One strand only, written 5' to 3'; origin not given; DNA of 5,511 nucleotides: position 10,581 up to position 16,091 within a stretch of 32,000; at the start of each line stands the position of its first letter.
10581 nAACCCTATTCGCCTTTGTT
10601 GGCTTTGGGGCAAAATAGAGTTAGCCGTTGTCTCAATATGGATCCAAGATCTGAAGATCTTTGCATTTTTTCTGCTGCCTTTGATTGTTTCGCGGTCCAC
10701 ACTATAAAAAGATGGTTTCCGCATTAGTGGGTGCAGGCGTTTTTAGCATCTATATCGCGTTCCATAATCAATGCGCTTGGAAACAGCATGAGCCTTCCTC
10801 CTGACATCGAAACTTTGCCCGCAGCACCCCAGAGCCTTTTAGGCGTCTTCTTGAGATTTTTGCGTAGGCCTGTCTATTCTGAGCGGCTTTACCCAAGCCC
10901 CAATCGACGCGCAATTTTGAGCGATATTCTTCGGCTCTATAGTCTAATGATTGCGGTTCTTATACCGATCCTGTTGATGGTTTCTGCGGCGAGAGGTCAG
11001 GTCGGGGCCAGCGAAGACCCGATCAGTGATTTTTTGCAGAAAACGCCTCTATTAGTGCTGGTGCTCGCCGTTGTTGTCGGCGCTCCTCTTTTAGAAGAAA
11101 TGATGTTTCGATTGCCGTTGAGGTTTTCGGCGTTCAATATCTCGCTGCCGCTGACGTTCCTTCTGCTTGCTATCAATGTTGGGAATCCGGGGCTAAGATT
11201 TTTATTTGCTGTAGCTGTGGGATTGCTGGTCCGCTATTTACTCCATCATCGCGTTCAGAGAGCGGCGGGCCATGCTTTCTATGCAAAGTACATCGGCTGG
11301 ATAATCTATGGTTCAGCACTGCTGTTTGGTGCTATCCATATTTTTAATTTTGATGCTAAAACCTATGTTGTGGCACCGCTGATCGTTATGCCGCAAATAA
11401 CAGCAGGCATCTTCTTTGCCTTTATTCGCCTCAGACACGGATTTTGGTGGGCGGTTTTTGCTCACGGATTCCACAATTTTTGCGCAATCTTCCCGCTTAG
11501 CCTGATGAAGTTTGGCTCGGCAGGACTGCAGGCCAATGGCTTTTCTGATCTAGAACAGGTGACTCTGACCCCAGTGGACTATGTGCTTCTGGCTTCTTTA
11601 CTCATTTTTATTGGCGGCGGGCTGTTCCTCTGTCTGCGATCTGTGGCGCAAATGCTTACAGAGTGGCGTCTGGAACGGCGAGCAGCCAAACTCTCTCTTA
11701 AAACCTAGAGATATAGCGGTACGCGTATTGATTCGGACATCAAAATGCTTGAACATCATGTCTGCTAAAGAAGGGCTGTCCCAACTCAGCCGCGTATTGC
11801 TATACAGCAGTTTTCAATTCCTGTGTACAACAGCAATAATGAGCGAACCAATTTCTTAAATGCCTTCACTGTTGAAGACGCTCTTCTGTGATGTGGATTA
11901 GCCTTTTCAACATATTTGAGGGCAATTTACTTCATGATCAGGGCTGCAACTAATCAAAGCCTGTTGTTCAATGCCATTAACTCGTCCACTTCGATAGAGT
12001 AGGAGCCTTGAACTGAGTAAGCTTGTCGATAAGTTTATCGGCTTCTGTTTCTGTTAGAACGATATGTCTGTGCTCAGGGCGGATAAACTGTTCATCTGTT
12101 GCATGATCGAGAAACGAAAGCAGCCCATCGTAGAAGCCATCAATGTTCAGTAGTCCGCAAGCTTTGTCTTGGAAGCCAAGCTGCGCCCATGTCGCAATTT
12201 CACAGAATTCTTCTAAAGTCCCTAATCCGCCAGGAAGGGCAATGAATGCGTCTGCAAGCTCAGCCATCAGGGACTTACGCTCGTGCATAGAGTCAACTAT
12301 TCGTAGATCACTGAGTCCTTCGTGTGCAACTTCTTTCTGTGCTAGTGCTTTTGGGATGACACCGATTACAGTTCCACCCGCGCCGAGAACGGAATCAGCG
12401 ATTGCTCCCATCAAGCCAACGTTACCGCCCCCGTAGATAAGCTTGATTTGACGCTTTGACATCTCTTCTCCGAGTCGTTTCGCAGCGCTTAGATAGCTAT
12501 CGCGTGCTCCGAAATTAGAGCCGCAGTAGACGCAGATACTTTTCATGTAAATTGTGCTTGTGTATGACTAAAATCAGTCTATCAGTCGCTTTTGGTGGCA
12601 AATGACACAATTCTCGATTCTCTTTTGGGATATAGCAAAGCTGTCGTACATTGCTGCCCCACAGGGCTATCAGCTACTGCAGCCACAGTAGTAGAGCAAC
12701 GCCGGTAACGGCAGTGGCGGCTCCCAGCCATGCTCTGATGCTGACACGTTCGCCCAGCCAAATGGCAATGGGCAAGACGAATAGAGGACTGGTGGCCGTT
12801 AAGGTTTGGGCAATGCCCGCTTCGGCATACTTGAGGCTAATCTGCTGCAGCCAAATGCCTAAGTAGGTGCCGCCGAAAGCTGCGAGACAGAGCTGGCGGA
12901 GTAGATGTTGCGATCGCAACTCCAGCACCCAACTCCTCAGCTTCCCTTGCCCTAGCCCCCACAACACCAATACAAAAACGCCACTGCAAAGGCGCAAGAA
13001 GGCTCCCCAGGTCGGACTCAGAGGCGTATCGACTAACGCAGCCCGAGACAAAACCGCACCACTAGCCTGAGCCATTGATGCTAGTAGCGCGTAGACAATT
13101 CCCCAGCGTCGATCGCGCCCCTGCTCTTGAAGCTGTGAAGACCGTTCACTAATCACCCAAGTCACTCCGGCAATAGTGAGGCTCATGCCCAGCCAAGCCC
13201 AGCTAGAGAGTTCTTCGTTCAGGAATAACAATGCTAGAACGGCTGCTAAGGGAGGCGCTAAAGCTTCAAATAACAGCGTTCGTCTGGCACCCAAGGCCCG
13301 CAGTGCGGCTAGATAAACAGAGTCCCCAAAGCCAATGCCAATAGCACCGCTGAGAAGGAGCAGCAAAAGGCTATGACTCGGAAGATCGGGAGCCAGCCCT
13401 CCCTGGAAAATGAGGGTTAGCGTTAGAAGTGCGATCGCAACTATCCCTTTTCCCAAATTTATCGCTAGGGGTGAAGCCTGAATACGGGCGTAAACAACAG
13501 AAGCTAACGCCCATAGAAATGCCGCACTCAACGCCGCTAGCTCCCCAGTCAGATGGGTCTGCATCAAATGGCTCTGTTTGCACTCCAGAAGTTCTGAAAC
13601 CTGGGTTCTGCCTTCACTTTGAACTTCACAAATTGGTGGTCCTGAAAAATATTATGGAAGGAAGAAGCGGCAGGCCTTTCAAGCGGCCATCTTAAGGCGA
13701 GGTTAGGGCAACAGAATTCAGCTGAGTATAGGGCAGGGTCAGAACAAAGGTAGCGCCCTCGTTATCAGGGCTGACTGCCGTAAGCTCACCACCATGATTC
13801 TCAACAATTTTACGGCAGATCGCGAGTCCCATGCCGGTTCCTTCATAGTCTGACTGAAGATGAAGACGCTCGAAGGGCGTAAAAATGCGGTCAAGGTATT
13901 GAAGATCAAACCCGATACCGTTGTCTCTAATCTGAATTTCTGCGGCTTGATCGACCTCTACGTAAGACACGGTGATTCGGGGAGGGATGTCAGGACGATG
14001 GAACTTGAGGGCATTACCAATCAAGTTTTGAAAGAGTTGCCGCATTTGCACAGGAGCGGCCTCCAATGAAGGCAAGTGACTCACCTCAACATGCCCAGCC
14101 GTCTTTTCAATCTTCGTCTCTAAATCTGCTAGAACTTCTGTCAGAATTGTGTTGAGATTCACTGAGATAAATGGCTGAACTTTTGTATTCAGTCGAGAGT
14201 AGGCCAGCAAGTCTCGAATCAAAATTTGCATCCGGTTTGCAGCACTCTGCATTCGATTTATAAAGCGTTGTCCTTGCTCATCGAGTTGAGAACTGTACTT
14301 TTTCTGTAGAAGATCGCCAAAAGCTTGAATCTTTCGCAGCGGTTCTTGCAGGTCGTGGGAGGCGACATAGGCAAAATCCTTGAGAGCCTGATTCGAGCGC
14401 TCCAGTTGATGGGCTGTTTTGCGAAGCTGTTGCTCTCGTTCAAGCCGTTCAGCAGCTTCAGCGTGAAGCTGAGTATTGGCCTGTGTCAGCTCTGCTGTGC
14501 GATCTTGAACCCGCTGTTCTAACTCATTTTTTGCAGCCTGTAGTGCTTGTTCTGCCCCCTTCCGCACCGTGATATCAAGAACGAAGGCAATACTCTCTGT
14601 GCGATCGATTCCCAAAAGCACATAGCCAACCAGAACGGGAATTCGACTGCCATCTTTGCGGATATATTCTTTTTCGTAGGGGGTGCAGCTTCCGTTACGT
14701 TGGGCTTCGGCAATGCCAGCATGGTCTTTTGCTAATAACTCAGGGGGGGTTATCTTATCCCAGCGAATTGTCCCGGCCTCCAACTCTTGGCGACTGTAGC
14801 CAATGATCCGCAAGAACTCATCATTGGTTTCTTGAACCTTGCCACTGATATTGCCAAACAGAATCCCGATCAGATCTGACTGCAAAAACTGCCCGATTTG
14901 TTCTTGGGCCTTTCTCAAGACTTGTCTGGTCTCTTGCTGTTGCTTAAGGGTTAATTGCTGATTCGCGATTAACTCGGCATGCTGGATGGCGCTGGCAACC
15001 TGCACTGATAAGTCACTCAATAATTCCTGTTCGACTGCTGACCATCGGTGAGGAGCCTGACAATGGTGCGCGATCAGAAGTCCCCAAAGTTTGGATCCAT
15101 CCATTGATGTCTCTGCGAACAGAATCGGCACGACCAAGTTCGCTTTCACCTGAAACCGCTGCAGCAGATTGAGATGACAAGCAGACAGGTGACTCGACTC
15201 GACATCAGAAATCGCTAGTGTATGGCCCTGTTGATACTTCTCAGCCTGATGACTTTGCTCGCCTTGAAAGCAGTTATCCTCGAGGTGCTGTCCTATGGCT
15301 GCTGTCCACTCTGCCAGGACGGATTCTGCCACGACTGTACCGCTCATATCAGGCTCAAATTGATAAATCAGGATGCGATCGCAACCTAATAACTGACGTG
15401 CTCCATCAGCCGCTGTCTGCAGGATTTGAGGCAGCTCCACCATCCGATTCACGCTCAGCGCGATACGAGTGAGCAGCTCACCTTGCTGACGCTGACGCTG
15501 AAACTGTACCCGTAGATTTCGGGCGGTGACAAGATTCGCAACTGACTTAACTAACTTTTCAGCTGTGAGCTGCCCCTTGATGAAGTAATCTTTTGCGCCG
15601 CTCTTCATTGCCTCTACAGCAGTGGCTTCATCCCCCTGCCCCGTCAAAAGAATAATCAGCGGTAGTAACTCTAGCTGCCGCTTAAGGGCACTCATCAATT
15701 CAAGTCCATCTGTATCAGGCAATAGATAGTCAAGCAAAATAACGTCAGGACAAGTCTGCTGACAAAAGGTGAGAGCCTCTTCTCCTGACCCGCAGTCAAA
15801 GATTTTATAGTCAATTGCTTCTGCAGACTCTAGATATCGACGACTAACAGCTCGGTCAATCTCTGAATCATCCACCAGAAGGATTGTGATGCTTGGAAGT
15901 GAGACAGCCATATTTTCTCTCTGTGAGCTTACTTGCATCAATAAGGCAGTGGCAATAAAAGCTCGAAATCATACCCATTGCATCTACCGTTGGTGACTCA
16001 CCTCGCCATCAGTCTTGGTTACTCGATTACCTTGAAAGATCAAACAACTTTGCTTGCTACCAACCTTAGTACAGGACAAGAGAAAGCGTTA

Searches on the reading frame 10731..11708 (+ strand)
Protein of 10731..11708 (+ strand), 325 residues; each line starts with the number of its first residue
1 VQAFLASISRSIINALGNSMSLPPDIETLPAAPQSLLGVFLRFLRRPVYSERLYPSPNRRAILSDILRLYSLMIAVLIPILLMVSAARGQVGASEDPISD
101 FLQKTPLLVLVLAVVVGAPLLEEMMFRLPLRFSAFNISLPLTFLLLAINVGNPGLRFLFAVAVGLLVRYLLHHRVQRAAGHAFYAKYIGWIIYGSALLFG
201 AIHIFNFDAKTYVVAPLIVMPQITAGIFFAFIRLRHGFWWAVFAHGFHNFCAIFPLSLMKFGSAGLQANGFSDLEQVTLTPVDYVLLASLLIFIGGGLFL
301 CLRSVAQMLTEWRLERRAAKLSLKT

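Call 52: search_protein_families(library=pfam, proteins=[window:10731-11708:+], max_evalue=0.1)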
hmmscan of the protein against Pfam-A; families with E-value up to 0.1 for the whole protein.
window:10731-11708:+ (325 aa): 1 family
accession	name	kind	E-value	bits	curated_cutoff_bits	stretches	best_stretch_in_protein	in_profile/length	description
PF02517.21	Rce1-like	-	1.1e-07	32.4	22.4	1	107-250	4-92/93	Type II CAAX prenyl endopeptidase Rce1-like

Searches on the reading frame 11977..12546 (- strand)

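Call 52: search_protein_families(library=pfam, proteins=[window:11977-12546:-], max_evalue=0.1)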
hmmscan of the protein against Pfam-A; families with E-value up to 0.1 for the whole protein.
window:11977-12546:- (189 aa): 2 families
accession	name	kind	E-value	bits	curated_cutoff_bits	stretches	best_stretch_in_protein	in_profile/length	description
PF03641.19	Lysine_decarbox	-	8.5e-43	146.1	27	1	46-176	1-131/131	Possible lysine decarboxylase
PF18306.6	LDcluster4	-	7.5e-16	58.5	26.3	1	9-115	8-111/151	SLOG cluster4 family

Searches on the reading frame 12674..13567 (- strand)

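Call 52: search_protein_families(library=pfam, proteins=[window:12674-13567:-], max_evalue=0.1)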
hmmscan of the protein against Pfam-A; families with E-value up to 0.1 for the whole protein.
window:12674-13567:- (297 aa): 3 families
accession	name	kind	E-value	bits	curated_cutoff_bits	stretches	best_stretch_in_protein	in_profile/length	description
PF00892.27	EamA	-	1.1e-31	110.3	28.2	2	155-294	2-134/135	EamA-like transporter family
PF03151.22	TPT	-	7.4e-07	29.3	30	1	185-292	31-134/291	Triose-phosphate Transporter family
PF05653.20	Mg_trans_NIPA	-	0.004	16.8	26.2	1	71-139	52-120/295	Magnesium transporter NIPA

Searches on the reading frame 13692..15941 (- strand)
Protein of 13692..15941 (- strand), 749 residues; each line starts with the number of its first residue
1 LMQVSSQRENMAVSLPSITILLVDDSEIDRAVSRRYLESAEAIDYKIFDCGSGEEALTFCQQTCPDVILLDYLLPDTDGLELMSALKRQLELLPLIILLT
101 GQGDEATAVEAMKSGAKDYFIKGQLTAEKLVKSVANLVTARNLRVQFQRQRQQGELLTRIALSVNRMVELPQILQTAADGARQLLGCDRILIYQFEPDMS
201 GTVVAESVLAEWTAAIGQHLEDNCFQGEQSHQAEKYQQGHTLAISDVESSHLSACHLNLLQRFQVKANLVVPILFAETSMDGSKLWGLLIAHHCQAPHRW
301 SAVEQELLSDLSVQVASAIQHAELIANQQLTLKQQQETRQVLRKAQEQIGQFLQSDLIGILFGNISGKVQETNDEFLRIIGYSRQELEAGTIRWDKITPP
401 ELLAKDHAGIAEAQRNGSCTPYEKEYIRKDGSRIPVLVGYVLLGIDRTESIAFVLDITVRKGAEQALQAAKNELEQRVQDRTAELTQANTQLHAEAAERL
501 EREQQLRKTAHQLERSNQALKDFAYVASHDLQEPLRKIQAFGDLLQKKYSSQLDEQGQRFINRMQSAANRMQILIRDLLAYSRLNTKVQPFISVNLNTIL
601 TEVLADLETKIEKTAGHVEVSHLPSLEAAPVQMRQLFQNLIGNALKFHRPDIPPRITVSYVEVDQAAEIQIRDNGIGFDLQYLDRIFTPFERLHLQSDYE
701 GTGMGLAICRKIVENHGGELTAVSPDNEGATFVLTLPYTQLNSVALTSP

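Call 52: search_protein_families(library=pfam, proteins=[window:13692-15941:-], max_evalue=0.1)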
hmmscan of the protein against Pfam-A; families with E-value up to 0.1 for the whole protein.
window:13692-15941:- (749 aa): 10 families
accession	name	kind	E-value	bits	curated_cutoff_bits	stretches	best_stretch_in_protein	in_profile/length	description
PF02518.31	HATPase_c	-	2.9e-26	92.5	26.4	1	630-739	3-110/111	Histidine kinase-, DNA gyrase B-, and HSP90-like ATPase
PF01590.32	GAF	-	1.3e-21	78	22.4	1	170-319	2-133/133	GAF domain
PF00072.30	Response_reg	-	1.3e-19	70.8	30.2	1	20-134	1-110/111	Response regulator receiver domain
PF00512.31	HisKA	-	5.2e-12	46.1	26.9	1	520-585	2-64/66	His Kinase A (phospho-acceptor) domain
PF13426.13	PAS_9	-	1.9e-08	34.9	27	1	359-458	3-102/103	PAS domain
PF08447.18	PAS_3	-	1.5e-06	28.8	25.6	1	373-440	5-72/89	PAS fold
PF13492.12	GAF_3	-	0.0002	22.2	27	1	170-321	2-129/129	GAF domain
PF13185.12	GAF_2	-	0.0005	20.7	28.6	1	170-320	4-136/136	GAF domain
PF13581.12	HATPase_c_2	-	0.0017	18.8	27.4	1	641-731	40-122/127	Histidine kinase-like ATPase domain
PF14501.12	HATPase_c_5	-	0.01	16.2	22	1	633-726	6-92/102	GHKL domain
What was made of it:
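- Another Rec-containing kinase lies about 2.2 kb downstream of gene 4 (13692-15941; call 52).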
